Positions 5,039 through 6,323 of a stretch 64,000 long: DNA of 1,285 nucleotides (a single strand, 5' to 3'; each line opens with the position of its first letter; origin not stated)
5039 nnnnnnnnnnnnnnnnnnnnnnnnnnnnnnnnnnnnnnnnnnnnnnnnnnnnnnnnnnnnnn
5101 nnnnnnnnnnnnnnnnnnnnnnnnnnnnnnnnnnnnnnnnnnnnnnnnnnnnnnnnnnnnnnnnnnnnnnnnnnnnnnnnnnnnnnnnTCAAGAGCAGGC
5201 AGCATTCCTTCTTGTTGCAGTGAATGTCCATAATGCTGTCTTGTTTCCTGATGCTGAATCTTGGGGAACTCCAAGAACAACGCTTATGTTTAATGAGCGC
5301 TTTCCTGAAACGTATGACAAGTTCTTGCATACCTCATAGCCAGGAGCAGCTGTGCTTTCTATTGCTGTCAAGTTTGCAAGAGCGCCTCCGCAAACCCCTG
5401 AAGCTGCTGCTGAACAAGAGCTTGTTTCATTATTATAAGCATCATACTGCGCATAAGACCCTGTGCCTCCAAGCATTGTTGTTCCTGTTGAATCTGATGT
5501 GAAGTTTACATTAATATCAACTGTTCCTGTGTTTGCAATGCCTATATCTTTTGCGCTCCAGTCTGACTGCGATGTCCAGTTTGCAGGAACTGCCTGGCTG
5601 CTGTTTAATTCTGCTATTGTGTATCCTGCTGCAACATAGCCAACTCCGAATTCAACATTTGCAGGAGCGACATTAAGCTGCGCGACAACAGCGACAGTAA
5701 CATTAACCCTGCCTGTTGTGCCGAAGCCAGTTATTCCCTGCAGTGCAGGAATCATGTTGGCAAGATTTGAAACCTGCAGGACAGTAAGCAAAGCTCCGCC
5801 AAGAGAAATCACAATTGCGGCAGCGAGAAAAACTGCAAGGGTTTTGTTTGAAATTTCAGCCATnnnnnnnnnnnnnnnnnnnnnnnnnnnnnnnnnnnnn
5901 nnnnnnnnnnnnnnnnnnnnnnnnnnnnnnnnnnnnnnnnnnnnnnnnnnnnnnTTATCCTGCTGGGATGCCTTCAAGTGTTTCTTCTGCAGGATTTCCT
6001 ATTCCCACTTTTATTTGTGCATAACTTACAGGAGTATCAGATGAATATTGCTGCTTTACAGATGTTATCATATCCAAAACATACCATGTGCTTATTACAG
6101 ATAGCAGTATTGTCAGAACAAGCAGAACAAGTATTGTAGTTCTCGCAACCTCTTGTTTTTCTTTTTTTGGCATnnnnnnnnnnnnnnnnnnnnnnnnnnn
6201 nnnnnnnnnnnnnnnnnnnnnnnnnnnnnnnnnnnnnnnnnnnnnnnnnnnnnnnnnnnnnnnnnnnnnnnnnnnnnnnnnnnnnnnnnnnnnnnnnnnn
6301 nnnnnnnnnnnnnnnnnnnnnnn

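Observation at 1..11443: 11-kb island of secreted, Cys-rich, heavily sequon-decorated surface proteins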

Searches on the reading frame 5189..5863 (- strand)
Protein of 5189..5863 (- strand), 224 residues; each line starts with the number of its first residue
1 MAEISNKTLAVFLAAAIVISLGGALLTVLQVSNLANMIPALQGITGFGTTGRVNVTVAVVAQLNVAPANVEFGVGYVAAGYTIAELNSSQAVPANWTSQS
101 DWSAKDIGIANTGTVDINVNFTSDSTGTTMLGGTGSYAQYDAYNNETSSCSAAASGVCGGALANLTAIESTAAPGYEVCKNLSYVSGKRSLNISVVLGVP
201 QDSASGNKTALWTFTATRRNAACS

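Call 7: search_protein_families(library=pfam, proteins=[window:5189-5863:-], max_evalue=1)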
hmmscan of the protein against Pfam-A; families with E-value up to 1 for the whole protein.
window:5189-5863:- (224 aa): 0 families

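Call 9: search_protein_families(library=ncbifam, proteins=[window:5189-5863:-], max_evalue=1)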
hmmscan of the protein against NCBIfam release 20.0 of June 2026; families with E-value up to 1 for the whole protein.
window:5189-5863:- (224 aa): 1 family
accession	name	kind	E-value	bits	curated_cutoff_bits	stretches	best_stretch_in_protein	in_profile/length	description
NF038122.1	metallo_LGF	subfamily_domain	0.0035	17.4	80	1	109-176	18-86/274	NF038122 family metalloprotease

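Call 10: search_solved_structures(query=window:5189-5863:-, max_evalue=10)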
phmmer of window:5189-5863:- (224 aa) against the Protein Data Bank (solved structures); distinct sequences matched with E-value up to 10: 0.

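Call 17: search_protein_representatives(protein=window:5189-5863:-)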
Query: 224 residues. Proteins with E-value up to 0.001 (for the whole library): 777; up to 1e-10: 141; up to 1e-30: 3. The best 150 are listed.
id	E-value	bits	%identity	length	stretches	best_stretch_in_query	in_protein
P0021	8.8e-57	208.7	55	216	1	3-220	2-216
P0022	7.9e-41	156.6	46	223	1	4-217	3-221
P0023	6.7e-33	130.7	39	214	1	3-220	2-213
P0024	5.9e-28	114.6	36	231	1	1-223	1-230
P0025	2.4e-27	112.6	39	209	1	2-215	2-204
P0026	1.9e-22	96.6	36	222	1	3-218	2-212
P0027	1.6e-21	93.6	35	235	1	4-216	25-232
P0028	2.8e-20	89.5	35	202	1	3-218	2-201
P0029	3.5e-19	85.9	45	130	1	1-126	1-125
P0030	7.4e-19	84.9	33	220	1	3-209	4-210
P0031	1.8e-18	83.6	35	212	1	1-220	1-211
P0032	2.6e-18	83.1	37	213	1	2-206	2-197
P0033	4.4e-18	82.3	34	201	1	44-216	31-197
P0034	5.9e-18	81.9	35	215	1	3-214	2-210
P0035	1.2e-17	80.9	35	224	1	3-217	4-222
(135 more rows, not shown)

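Call 25: predict_structure(alignment_id=A1)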
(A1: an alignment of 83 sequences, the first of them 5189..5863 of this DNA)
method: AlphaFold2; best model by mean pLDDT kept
length: 224 residues; sequences in the alignment: 83
mean_pLDDT: 86.3   pTM: 0.70
mean pLDDT of the five models: 86.3, 86.3, 85.8, 85.7, 85.1
residues with pLDDT >= 90: 145; 70-90: 43; 50-70: 24; < 50: 12
segments of 3 or more residues with pLDDT < 50: 153-161, 222-224
pLDDT, mean of each block of 10 residues (from residue 1): 78 94 85 67 57 89 96 96 96 90 92 96 97 97 90 44 81 88 94 97 97 94 51
secondary structure, 60 per line:
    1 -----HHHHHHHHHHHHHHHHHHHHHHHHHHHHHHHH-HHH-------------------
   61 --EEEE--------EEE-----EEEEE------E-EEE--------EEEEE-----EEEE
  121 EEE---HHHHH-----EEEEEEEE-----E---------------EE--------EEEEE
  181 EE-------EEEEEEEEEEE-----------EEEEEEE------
elements in order: H6-37 E63-66 E75-77 E83-87 E96-98 E107-111 E117-123 H127-131 E137-144 E176-182 E190-200 E212-218

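Call 27: fold_search(model_id=the predicted structure, library=pdb)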
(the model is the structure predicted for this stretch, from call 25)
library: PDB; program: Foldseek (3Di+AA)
matches with E <= 10: 546; with E <= 0.001: 0
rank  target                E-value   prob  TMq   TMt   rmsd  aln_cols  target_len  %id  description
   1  9ikj_A                1.1e-03  0.99  0.33  0.32  10.4       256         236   14  Cryo-EM structure of TLP-1a (released 2024-11-13)
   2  9ikk_A                3.8e-03  0.95  0.30  0.29  11.9       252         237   13  Cryo-EM structure of TLP-1b (released 2024-11-13)
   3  3jwn_G                2.9e-02  0.94  0.33  0.47   7.0       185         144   14  Complex of FimC, FimF, FimG and FimH (released 2010-06-16)
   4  6e14_G                3.4e-02  0.66  0.27  0.39  10.2       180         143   16  Handover mechanism of the growing pilus by the bacterial outer membrane usher FimD (released 2018-10-17)
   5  6fjy_B                4.5e-02  0.77  0.28  0.23   7.2       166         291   10  Crystal structure of CsuC-CsuE chaperone-tip adhesion subunit pre-assembly complex from archaic chaperone-usher Csu pi (released 2018-05-16)
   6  5iqo_A                4.8e-02  0.80  0.26  0.40   6.2       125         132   10  Crystal structure of the E. coli type 1 pilus subunit FimG (engineered variant with substitutions Q134E and S138E; N-t (released 2016-07-06)
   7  7b0x_I                5.6e-02  0.90  0.36  0.53   5.7       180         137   11  Crystal structure of the ternary complex of the E. coli type 1 pilus proteins FimC, FimI and the N-terminal domain of  (released 2021-12-08)
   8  5iqm_A                6.7e-02  0.66  0.29  0.43   7.4       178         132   10  Crystal structure of the E. coli type 1 pilus subunit FimG (engineered variant with substitution Q134E; N-terminal Fim (released 2016-07-06)
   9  8psv_A                6.7e-02  0.66  0.30  0.39  10.9       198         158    9  2.7 A cryo-EM structure of in vitro assembled type 1 pilus rod (released 2024-04-10)
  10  9fy9_F                7.1e-02  0.82  0.34  0.49   7.7       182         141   14  Cryo-EM structure of the type 1 chaperone-usher pilus FimD-tip complex (FimDHGFC) - Conformer 1 (released 2025-06-04)
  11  6swh_B                7.5e-02  0.57  0.30  0.40   6.8       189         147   10  Crystal structure of the ternary complex between the type 1 pilus proteins FimC, FimI and FimA from E. coli (released 2020-10-07)
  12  9fxa_K                7.9e-02  0.60  0.29  0.38  11.5       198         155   10  Cryo-EM structure of the type 1 pilus rod as part of the FimI-bound usher complex (FimDHGFAnIC - body 1) (released 2025-06-04)
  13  9fx8_I                8.8e-02  0.80  0.34  0.49   5.9       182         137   10  Cryo-EM structure of the FimI-bound type 1 pilus assembly platform complex - Local refinement (released 2025-06-04)
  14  9fx0_A                8.8e-02  0.80  0.33  0.45  13.5       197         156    9  Cryo-EM structure of the type 1 pilus tip-to-rod transition (released 2025-06-04)
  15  5fqe_A                9.4e-02  0.63  0.26  0.11   9.8       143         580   12  The details of glycolipid glycan hydrolysis by the structural analysis of a family 123 glycoside hydrolase from Clostr (released 2016-03-30)
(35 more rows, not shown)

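Call 29: search_solved_structures(query=A1, max_evalue=10, show_alignments=2)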
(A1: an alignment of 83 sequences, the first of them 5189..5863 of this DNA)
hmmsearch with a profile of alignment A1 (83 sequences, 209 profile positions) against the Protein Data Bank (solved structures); distinct sequences matched with E-value up to 10: 1.
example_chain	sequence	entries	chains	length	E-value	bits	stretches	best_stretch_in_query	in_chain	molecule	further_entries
7s8u_A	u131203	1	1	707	0.031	17.2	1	95-190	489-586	Solute carrier family 15 member 1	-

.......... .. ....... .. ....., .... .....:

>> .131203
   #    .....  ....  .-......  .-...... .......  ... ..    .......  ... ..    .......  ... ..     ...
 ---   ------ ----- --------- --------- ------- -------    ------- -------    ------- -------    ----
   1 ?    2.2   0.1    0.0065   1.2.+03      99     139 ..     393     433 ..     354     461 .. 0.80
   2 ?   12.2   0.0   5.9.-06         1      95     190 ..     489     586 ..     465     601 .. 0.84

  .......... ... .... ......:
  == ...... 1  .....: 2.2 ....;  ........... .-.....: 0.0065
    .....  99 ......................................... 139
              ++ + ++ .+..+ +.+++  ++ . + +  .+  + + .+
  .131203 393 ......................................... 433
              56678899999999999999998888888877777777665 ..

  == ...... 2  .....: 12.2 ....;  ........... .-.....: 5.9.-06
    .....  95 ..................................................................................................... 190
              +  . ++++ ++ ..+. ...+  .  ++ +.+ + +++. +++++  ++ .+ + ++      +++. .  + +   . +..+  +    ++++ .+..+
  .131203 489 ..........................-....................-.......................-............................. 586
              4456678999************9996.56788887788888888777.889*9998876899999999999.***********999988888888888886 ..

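Call 46: search_protein_families(library=pfam, alignment_id=A1, max_evalue=0.5)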
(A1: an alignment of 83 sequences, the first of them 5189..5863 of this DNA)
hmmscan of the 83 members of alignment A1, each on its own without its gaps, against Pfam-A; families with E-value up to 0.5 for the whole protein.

A. member 1, window:5189-5863:- (224 aa): 0 families

B. families by the number of members that match (of 83 scanned): 43 families (the first 25 are shown)
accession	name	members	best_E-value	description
PF10633.15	NPCBM_assoc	8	0.011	NPCBM-associated, NEW3 domain of alpha-galactosidase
PF20611.3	DUF6801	2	0.019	Family of unknown function (DUF6801)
PF11137.13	DUF2909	2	0.058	Protein of unknown function (DUF2909)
PF01883.24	FeS_assembly_P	2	0.097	Iron-sulfur cluster assembly protein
PF21190.3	Bbp16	1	0.0018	Bbp16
PF22067.2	Cep192_D3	1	0.012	Cep192 domain 3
PF09113.15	N-glycanase_C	1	0.013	Peptide-N-glycosidase F, C terminal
PF13085.11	Fer2_3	1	0.039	2Fe-2S iron-sulfur cluster binding domain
PF14242.11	DUF4342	1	0.053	Domain of unknown function (DUF4342)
PF21963.2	TcdA1_RBD_2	1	0.058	TcdA1, receptor binding domain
PF13129.11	DUF3953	1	0.06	Protein of unknown function (DUF3953)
PF11177.13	DUF2964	1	0.074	Protein of unknown function (DUF2964)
PF23705.1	RxLR_effector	1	0.079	RxLR effector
PF19017.6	DUF5746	1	0.08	Domain of unknown function (DUF5746)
PF24281.2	HVO_2928_N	1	0.08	HVO_2928, N-terminal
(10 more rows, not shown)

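Call 67: find_homologous_proteins(query=A2, max_evalue=0.001)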
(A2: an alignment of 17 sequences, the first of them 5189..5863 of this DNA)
Query A2 (17 sequences) (224 aa, profile of the alignment): 195 proteins with E <= 0.001 among 8000 candidates; the best 120 are listed.
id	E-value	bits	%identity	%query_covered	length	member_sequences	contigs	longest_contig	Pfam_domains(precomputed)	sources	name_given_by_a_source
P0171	1.1e-66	243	100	100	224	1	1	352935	-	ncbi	ncbi:MAG: hypothetical protein V1886_01745 [archaeon]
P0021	3.2e-66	241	54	97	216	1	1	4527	-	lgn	-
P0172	9.7e-66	240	47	97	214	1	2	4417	-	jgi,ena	-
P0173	9.8e-62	226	57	98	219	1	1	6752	-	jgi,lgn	jgi:hypothetical protein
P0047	4.3e-61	224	33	96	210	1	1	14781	-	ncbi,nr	ncbi:hypothetical protein D6764_02115 [Candidatus Woesearchaeota archaeon]|nr:MAG: hypothetical prot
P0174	3.0e-58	215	57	97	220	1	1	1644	-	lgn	-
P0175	8.2e-58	214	57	98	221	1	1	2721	-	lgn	-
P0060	6.8e-57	211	31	94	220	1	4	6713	-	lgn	-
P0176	6.8e-56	207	51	99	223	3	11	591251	-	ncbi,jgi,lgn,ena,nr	ncbi:hypothetical protein J4433_01095 [Candidatus Pacearchaeota archaeon]|nr:hypothetical protein [C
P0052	1.1e-54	203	36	97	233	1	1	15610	-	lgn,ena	-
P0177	1.4e-51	193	33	89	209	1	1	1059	-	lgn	-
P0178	1.7e-51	193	30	91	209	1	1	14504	-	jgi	-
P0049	1.8e-51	193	31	98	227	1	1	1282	-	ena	-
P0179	2.5e-51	192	30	92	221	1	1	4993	-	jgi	-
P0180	5.7e-51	191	32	95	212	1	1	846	-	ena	-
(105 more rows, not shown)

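Call 75: find_encoding_contigs(protein=P0171, flank=10000, max_places=2)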
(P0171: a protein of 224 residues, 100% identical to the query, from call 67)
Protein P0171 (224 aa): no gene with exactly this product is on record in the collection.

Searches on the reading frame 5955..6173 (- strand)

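Call 7: search_protein_families(library=pfam, proteins=[window:5955-6173:-], max_evalue=1)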
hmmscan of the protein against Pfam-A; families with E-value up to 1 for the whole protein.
window:5955-6173:- (72 aa): 2 families
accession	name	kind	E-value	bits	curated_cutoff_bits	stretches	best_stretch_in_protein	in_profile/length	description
PF17402.7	DUF5408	-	0.048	14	25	1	15-38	17-40/63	Family of unknown function (DUF5408)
PF11807.13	UstYa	-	0.13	12.5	25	1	2-50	3-49/220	Mycotoxin biosynthesis protein UstYa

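Call 9: search_protein_families(library=ncbifam, proteins=[window:5955-6173:-], max_evalue=1)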
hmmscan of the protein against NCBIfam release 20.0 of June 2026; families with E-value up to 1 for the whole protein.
window:5955-6173:- (72 aa): 2 families
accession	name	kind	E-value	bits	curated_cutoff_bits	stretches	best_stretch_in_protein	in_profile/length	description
NF047586.1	LIC11270_fam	equivalog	0.03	13.2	490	1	25-60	14-49/404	LIC11270 family surface protein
NF008147.1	PRK10898.1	equivalog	0.063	12.4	408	1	9-53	5-49/352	outer membrane-stress sensor serine endopeptidase DegS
